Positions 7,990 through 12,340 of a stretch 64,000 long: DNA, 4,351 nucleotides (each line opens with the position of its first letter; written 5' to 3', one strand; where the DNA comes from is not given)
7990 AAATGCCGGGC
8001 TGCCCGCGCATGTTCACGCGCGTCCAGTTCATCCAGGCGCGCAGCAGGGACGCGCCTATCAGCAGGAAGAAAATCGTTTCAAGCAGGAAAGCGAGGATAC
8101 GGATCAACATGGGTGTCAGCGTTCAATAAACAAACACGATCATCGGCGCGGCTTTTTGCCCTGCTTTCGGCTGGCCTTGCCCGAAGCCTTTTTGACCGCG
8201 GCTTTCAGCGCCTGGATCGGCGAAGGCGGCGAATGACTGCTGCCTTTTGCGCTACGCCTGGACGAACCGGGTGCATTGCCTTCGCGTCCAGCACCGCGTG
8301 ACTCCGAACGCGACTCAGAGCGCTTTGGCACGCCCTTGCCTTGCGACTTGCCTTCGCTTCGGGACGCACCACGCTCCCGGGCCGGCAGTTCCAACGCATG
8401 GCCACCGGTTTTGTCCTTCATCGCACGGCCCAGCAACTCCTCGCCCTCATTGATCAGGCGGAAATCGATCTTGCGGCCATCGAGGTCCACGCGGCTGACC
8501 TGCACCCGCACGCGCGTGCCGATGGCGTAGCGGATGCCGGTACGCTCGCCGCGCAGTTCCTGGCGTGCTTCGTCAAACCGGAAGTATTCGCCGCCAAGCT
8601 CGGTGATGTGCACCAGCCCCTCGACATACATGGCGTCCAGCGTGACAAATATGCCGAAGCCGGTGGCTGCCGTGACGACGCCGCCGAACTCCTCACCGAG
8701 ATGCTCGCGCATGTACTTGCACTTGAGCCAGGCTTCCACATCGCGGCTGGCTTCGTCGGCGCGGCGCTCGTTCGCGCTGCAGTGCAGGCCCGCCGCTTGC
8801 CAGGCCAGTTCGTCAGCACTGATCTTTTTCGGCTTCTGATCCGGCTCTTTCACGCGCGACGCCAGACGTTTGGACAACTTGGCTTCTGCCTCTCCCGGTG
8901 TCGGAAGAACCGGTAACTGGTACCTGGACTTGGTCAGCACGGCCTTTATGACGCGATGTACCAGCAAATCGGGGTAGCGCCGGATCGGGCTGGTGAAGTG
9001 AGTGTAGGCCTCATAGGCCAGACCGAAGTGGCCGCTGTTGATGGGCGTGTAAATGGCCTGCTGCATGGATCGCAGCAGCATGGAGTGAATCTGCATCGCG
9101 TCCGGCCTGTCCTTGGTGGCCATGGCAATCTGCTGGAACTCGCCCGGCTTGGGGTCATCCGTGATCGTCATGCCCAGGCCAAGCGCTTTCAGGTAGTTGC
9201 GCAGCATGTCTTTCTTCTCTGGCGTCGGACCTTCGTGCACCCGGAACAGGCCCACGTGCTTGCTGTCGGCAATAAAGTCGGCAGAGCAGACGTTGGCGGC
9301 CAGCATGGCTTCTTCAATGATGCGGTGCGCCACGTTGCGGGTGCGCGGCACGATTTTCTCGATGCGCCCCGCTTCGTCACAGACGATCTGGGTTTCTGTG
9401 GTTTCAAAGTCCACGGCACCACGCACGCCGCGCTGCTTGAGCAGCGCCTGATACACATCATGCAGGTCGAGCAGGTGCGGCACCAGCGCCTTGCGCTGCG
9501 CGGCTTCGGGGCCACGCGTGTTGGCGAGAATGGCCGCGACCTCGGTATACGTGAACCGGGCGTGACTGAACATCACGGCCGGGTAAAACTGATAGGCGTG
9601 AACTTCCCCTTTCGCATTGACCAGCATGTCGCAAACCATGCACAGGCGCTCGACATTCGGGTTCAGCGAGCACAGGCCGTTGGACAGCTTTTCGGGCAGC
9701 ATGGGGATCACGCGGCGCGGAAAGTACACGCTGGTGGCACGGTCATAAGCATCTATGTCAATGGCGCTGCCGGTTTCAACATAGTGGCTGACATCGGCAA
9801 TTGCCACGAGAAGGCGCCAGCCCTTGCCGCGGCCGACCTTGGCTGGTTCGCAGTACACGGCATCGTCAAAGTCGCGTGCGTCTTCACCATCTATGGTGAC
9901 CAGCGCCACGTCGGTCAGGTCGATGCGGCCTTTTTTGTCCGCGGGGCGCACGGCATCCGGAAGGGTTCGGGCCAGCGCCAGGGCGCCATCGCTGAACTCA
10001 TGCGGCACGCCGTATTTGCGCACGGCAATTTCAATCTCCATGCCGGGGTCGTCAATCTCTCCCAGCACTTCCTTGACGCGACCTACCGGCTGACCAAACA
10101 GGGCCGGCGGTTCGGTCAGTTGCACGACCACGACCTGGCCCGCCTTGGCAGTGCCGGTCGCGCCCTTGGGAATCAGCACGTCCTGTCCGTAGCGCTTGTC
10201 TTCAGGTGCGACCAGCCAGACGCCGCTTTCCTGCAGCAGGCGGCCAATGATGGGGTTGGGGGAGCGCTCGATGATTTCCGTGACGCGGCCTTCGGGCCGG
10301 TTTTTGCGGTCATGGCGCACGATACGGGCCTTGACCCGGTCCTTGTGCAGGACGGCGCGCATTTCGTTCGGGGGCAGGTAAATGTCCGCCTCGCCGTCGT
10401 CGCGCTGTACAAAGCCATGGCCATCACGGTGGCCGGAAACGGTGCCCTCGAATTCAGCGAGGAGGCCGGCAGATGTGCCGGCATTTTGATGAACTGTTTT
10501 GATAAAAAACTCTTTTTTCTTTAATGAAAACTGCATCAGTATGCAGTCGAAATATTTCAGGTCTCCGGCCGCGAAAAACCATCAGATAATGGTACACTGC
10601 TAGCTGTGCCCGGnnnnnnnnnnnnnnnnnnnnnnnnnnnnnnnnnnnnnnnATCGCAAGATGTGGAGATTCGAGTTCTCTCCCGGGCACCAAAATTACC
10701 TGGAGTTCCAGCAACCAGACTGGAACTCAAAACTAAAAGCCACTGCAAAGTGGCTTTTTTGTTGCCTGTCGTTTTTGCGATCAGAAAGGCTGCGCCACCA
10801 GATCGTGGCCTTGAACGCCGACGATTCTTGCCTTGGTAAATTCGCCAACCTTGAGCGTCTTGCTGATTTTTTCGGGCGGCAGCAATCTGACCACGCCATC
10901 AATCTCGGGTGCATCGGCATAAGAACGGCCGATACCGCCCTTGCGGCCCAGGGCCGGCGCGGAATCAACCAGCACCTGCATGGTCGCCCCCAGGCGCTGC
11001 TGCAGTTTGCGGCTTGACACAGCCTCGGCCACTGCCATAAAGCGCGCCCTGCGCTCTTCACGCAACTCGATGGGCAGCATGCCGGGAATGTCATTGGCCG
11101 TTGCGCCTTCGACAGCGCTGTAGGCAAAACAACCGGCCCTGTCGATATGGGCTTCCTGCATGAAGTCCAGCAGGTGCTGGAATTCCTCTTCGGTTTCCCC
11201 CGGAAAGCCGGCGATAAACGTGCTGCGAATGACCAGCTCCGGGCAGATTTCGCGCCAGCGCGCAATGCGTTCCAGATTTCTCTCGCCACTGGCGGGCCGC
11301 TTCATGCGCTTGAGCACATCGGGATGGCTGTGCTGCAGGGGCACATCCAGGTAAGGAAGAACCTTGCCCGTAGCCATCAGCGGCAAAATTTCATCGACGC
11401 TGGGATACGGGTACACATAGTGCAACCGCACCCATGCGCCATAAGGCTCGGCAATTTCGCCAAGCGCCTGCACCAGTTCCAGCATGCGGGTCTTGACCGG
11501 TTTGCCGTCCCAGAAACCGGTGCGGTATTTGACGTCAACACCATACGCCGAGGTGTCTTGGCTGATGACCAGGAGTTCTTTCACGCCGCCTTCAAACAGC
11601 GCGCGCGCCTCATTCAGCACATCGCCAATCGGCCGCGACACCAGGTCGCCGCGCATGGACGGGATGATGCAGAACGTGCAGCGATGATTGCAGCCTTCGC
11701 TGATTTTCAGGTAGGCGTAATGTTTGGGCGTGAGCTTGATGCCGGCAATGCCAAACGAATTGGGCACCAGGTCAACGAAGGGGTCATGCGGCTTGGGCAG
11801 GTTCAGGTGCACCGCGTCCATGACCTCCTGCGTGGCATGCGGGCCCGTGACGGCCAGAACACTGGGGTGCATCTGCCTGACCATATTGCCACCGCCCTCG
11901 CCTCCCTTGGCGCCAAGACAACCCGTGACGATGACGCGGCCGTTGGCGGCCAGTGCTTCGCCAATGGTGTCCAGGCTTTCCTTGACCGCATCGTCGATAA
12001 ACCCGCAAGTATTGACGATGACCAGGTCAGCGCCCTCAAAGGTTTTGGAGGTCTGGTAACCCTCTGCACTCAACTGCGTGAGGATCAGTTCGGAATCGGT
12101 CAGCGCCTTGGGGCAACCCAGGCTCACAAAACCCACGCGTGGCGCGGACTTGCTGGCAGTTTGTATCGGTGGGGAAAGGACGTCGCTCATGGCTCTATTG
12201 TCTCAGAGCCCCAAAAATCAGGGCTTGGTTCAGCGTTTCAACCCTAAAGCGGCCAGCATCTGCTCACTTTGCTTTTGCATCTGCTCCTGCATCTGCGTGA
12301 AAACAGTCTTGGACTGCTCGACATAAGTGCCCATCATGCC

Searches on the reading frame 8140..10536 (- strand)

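Call 34: search_protein_families(library=ncbifam, proteins=[window:8140-10536:-])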
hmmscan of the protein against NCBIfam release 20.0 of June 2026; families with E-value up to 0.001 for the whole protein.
window:8140-10536:- (798 aa): 10 families
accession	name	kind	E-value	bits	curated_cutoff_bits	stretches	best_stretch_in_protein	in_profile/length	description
TIGR02063.1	RNase_R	equivalog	1e-233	777.7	597.85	1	7-695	48-710/711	ribonuclease R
NF008648.0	PRK11642.1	equivalog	2e-211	704.4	982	1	29-782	85-802/813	ribonuclease R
TIGR00358.1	3_prime_RNase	superfamily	2.2e-201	670.6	368.6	1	27-695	15-657/657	VacB/RNase II family 3'-5' exoribonuclease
NF003455.0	PRK05054.1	equivalog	6.7e-83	279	542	1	28-541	21-523/645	exoribonuclease II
TIGR02062.1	RNase_B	equivalog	1.1e-69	235.1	641.9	1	28-540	21-524/646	exoribonuclease II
NF006333.0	PRK08563.1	equivalog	3.3e-08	33.4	143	1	618-689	86-155/188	DNA-directed RNA polymerase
TIGR00448.1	rpoE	equivalog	7.5e-07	28.9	124.2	1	612-689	80-155/179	DNA-directed RNA polymerase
NF040579.1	S1_dom_CvfD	subfamily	0.00028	21.1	117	0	613-691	3-69/113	CvfD/Ygs/GSP13 family RNA-binding post-transcriptional regulator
NF004952.0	PRK06299.1-2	equivalog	0.00039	18.8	524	1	612-647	302-336/580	30S ribosomal protein S1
NF005208.0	PRK06676.1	equivalog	0.00073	18.6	368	0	614-692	194-259/391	30S ribosomal protein S1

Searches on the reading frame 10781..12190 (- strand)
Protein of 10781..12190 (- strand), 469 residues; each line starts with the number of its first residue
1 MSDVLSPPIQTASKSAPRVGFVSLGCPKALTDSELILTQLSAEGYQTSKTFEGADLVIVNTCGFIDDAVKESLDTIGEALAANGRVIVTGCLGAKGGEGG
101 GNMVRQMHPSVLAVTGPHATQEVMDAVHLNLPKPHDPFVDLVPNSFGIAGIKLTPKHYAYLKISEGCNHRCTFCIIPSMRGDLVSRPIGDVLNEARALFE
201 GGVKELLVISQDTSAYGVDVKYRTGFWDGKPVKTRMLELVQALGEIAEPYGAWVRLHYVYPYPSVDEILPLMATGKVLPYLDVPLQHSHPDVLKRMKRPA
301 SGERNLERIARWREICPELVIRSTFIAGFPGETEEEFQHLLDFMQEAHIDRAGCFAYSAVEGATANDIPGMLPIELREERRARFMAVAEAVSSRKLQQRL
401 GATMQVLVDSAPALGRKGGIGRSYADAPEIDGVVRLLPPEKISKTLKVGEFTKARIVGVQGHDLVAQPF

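Call 34: search_protein_families(library=ncbifam, proteins=[window:10781-12190:-])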
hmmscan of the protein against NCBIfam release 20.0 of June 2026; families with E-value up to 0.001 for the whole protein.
window:10781-12190:- (469 aa): 14 families
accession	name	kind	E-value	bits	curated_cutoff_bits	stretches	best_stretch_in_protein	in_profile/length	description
TIGR01125.1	TIGR01125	equivalog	8.5e-158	525.9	356.95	1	18-465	1-431/432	30S ribosomal protein S12 methylthiotransferase RimO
TIGR00089.1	TIGR00089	subfamily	1.4e-91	307.5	251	1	18-465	1-428/429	MiaB/RimO family radical SAM methylthiotransferase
TIGR01574.1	miaB-methiolase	equivalog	6e-60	203.5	355.3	1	23-411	6-389/437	tRNA (N6-isopentenyl adenosine(37)-C2)-methylthiotransferase MiaB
TIGR01579.1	MiaB-like-C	equivalog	3.1e-57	194.7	357.05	1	21-413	1-384/416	tRNA (N(6)-L-threonylcarbamoyladenosine(37)-C(2))-methylthiotransferase MtaB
TIGR01578.1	MiaB-like-B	hypoth_equivalog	1.4e-51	175.6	314.7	1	21-466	4-418/421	tRNA (N(6)-L-threonylcarbamoyladenosine(37)-C(2))-methylthiotransferase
NF010916.0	PRK14336.1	equivalog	2e-28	99.3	606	1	22-410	7-367/418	tRNA (N6-isopentenyl adenosine(37)-C2)-methylthiotransferase MiaB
TIGR04014.1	B12_SAM_MJ_0865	equivalog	4e-15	55.5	360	2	158-219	160-222/434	methyl-coenzyme M reductase glutamine C-methyltransferase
TIGR04013.1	B12_SAM_MJ_1487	hypoth_equivalog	1.1e-10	41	251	1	156-346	149-332/382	TIGR04013 family B12-binding domain/radical SAM domain-containing protein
TIGR04479.1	bcpD_PhpK_rSAM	subfamily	2.1e-09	36.3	600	1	290-348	354-410/504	PhpK family radical SAM P-methyltransferase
NF053743.1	LipS2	equivalog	0.00014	21.4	270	0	281-370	130-215/292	LipS2 family lipoyl synthase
TIGR03471.1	HpnJ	equivalog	0.00014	20.9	577.6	0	305-347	321-365/472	hopanoid biosynthesis associated radical SAM protein HpnJ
TIGR04428.1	B12_rSAM_trp_MT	equivalog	0.00018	20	500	1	164-346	222-397/558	tryptophan 2-C-methyltransferase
NF009544.0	PRK12928.1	subfamily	0.00069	18.9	210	0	292-352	183-242/300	lipoyl synthase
TIGR03904.1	SAM_YgiQ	equivalog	0.00086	17.9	462.35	0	274-351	431-511/558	YgiQ family radical SAM protein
